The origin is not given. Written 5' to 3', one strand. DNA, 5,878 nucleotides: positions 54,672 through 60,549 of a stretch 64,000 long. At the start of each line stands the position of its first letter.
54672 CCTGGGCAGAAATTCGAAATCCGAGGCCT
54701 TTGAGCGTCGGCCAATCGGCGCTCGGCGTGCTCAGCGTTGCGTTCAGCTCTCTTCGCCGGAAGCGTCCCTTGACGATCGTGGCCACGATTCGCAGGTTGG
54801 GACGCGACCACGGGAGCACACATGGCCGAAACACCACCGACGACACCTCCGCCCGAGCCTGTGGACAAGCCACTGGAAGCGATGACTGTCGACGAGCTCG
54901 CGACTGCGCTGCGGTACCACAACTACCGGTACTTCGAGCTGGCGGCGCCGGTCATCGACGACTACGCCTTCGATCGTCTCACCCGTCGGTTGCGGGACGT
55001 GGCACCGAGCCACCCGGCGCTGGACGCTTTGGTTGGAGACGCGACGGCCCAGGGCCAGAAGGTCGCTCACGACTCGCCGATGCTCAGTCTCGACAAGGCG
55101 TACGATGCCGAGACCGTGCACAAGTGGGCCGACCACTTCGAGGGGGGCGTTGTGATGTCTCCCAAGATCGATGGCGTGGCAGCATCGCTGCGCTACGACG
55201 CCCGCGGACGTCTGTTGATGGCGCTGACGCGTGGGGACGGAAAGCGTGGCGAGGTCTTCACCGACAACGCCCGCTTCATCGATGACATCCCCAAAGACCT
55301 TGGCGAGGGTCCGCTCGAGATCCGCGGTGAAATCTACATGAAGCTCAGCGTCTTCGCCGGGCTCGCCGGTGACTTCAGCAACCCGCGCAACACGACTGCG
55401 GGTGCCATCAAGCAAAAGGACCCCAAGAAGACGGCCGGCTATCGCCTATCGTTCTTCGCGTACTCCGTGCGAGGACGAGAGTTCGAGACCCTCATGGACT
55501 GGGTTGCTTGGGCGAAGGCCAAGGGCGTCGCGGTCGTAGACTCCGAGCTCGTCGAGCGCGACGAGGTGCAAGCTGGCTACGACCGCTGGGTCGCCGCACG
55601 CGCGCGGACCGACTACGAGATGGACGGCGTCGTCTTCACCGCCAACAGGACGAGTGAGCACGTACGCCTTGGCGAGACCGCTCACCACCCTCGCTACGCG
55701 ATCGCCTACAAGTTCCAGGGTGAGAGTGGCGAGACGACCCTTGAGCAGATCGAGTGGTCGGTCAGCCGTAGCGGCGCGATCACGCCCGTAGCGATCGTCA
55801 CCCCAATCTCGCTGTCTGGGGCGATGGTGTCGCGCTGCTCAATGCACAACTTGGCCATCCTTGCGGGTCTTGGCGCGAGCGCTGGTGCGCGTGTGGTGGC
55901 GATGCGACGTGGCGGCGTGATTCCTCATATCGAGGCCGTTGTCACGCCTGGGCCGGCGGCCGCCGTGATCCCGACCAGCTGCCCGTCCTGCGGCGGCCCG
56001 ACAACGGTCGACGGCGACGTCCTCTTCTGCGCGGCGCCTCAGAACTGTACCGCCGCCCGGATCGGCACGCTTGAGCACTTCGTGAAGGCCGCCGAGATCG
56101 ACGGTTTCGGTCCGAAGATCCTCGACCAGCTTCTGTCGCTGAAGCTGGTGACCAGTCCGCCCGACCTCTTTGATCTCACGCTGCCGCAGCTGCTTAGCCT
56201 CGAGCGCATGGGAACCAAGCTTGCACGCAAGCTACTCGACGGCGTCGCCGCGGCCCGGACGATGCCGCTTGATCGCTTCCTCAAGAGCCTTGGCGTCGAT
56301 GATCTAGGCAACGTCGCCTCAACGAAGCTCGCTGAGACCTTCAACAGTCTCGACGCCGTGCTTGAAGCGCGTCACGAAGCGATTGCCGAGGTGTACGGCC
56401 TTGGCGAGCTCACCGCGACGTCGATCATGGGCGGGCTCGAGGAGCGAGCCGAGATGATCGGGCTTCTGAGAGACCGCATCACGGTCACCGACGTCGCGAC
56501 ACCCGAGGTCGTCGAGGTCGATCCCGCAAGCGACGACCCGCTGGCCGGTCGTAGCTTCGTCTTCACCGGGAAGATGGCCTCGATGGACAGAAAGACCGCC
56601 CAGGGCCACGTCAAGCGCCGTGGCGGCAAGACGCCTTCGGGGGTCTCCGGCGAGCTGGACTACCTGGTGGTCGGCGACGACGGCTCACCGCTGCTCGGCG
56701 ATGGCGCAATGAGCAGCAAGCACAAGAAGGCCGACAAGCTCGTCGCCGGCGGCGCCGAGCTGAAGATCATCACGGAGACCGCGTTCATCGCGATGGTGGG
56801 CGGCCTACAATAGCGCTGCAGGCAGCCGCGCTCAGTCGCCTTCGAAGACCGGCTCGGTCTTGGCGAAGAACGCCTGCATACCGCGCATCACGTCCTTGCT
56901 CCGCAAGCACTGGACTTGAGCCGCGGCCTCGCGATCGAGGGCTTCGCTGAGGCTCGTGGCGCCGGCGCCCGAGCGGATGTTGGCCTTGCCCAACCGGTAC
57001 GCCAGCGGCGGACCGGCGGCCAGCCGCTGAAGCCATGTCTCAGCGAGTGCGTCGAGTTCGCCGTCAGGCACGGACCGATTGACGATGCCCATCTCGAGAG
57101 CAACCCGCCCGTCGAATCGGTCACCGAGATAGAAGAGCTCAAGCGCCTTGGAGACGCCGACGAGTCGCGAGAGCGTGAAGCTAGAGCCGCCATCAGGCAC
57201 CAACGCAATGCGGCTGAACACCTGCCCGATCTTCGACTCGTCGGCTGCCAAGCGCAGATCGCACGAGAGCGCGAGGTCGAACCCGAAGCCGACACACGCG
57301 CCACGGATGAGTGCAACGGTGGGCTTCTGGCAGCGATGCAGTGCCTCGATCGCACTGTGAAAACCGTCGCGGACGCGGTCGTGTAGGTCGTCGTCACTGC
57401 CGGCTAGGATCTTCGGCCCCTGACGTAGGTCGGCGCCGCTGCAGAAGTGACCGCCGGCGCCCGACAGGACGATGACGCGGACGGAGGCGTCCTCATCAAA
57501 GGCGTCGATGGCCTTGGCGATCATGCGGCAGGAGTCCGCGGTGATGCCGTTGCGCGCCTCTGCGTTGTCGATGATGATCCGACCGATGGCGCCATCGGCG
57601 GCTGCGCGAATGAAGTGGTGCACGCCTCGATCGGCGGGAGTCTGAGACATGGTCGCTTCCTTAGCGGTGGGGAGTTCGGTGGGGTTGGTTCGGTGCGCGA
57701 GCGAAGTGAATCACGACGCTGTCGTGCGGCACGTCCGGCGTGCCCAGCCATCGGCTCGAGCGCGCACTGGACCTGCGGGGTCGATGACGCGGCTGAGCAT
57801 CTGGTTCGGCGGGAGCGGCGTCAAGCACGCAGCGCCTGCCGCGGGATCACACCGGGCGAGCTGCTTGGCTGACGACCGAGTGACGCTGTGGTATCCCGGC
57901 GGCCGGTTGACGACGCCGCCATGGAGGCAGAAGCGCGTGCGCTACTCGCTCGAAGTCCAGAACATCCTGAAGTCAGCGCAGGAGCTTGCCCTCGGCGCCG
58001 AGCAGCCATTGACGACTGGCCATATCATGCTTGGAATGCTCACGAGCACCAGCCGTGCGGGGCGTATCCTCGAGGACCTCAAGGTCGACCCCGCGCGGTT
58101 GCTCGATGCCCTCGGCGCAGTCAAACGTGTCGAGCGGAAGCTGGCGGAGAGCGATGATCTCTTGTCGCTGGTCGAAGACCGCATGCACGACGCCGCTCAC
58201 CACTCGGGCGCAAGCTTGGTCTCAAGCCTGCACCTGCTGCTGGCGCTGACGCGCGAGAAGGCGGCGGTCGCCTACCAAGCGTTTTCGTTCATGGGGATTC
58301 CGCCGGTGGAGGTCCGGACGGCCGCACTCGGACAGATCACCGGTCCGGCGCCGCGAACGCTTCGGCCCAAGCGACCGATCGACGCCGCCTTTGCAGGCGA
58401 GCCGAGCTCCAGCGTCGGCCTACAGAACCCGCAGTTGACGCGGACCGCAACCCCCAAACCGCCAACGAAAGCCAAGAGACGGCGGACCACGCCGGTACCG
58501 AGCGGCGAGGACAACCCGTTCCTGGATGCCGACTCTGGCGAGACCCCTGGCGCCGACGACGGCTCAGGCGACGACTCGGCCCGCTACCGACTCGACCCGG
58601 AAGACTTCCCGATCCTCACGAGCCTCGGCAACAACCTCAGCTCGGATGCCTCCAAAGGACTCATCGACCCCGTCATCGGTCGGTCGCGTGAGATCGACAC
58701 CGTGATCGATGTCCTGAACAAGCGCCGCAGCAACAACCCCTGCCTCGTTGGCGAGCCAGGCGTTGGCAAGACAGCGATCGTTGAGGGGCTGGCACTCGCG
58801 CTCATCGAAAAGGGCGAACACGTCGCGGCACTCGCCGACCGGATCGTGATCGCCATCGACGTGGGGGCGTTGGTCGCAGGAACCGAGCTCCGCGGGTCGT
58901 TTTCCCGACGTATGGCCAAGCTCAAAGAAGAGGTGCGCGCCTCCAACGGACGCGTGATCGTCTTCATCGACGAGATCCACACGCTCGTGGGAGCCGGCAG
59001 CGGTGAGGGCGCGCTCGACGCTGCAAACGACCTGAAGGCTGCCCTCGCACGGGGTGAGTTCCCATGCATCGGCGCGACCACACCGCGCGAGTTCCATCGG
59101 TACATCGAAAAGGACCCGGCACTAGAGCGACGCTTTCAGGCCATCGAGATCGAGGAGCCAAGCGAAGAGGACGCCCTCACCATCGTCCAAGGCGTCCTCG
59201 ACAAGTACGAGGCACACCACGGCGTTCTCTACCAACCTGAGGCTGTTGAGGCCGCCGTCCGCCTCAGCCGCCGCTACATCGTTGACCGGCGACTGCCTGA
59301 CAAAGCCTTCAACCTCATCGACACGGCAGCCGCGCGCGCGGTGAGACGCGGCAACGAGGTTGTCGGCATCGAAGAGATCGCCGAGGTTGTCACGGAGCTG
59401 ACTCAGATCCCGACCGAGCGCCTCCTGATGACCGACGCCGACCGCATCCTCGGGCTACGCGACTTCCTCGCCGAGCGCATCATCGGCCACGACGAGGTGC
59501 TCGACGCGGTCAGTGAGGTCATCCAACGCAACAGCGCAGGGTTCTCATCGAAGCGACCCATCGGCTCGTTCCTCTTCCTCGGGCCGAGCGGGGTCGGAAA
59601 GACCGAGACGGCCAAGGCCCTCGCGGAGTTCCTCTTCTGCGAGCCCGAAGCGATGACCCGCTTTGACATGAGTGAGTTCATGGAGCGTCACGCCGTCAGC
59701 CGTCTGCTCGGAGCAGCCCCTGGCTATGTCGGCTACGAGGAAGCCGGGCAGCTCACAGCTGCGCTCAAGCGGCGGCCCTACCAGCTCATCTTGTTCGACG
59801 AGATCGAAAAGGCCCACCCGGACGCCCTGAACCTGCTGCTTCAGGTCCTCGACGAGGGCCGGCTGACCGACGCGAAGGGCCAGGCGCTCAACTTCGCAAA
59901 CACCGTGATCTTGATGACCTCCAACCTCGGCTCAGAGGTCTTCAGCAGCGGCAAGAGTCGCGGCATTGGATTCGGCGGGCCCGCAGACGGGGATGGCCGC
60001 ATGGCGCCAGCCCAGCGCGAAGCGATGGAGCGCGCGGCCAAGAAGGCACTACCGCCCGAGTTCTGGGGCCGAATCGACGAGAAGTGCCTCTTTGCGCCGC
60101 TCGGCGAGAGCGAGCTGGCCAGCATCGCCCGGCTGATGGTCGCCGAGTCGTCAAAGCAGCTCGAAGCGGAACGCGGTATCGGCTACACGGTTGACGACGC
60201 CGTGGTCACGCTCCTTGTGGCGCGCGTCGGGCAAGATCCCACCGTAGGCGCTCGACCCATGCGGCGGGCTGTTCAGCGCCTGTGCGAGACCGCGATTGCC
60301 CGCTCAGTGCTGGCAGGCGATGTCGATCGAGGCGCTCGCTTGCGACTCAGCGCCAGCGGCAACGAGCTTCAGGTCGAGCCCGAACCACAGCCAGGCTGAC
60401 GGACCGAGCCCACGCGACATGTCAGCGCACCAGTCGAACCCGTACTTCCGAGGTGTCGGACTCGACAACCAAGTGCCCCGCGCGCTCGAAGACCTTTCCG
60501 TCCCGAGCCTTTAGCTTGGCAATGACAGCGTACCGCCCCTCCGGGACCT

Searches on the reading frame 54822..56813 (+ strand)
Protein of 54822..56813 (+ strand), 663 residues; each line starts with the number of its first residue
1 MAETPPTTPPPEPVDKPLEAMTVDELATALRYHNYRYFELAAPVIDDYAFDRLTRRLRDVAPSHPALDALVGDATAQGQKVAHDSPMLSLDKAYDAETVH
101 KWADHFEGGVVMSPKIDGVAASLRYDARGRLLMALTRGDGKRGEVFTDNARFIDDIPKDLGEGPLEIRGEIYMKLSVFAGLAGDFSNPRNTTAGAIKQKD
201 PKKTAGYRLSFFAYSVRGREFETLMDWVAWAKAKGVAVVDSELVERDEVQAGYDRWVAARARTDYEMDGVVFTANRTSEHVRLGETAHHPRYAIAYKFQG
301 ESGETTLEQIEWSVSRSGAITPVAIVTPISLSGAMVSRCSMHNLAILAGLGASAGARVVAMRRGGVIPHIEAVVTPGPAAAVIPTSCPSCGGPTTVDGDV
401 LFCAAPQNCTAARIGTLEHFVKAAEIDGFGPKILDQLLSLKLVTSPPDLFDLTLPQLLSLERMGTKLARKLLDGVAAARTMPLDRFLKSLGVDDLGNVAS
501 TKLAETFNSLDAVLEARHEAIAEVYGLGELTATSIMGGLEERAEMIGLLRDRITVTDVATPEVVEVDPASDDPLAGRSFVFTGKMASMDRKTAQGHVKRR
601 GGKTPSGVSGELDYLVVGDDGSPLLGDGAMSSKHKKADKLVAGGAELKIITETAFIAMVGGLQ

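Call 78: search_protein_families(library=pfam, proteins=[window:54822-56813:+], max_evalue=0.00001)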
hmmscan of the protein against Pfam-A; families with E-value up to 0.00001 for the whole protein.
window:54822-56813:+ (663 aa): 4 families
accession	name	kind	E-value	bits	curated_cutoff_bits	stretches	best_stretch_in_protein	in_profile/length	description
PF01653.23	DNA_ligase_aden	-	6.4e-52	177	27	1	78-300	4-252/253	NAD-dependent DNA ligase adenylation domain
PF03120.22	DNA_ligase_OB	-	5.7e-19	68.2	32.9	1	304-375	1-72/79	NAD-dependent DNA ligase OB-fold domain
PF12826.13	HHH_2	-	8.6e-09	35.9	27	1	485-536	1-52/64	Helix-hairpin-helix motif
PF14520.12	HHH_5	-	2.5e-07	31.5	27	0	490-536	5-52/57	Helix-hairpin-helix domain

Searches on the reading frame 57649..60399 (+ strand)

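Call 78: search_protein_families(library=pfam, proteins=[window:57649-60399:+], max_evalue=0.00001)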
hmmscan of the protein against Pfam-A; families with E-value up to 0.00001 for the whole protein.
window:57649-60399:+ (916 aa): 12 families
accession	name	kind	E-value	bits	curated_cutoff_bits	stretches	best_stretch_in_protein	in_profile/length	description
PF07724.20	AAA_2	-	5.2e-60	202.7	27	1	636-811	1-165/166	AAA domain (Cdc48 subfamily)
PF17871.7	AAA_lid_9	-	6.1e-24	84.4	22.8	1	505-587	1-84/104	AAA lid domain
PF00004.35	AAA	-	1.9e-19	70.9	21.2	2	365-479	2-110/131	ATPase family associated with various cellular activities (AAA)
PF07728.20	AAA_5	-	1.4e-17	64.4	22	1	641-762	2-125/139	AAA domain (dynein-related subfamily)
PF10431.15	ClpB_D2-small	-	2e-15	57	21.9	1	818-899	1-80/81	C-terminal, D2-small domain, of ClpB protein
PF13191.12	AAA_16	-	1.2e-10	42.5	32.6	1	342-398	2-59/167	AAA ATPase domain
PF13401.12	AAA_22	-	1.2e-10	42.2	27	0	641-735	8-109/130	AAA domain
PF02861.25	Clp_N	-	4.1e-10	40.1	20.7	0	121-156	13-49/53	Clp amino terminal domain, pathogenicity island component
PF05621.17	TniB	-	4.7e-07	29.9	22.4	0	351-502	25-185/189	Bacterial TniB protein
PF00158.32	Sigma54_activat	-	7.3e-07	29.5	20.2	0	639-746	23-129/168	Sigma-54 interaction domain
PF20720.3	nSTAND3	-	2.3e-06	27.8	27.2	0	350-395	8-51/155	Novel STAND NTPase 3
PF13479.12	AAA_24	-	3.9e-06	27.3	27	0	642-730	6-84/195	AAA domain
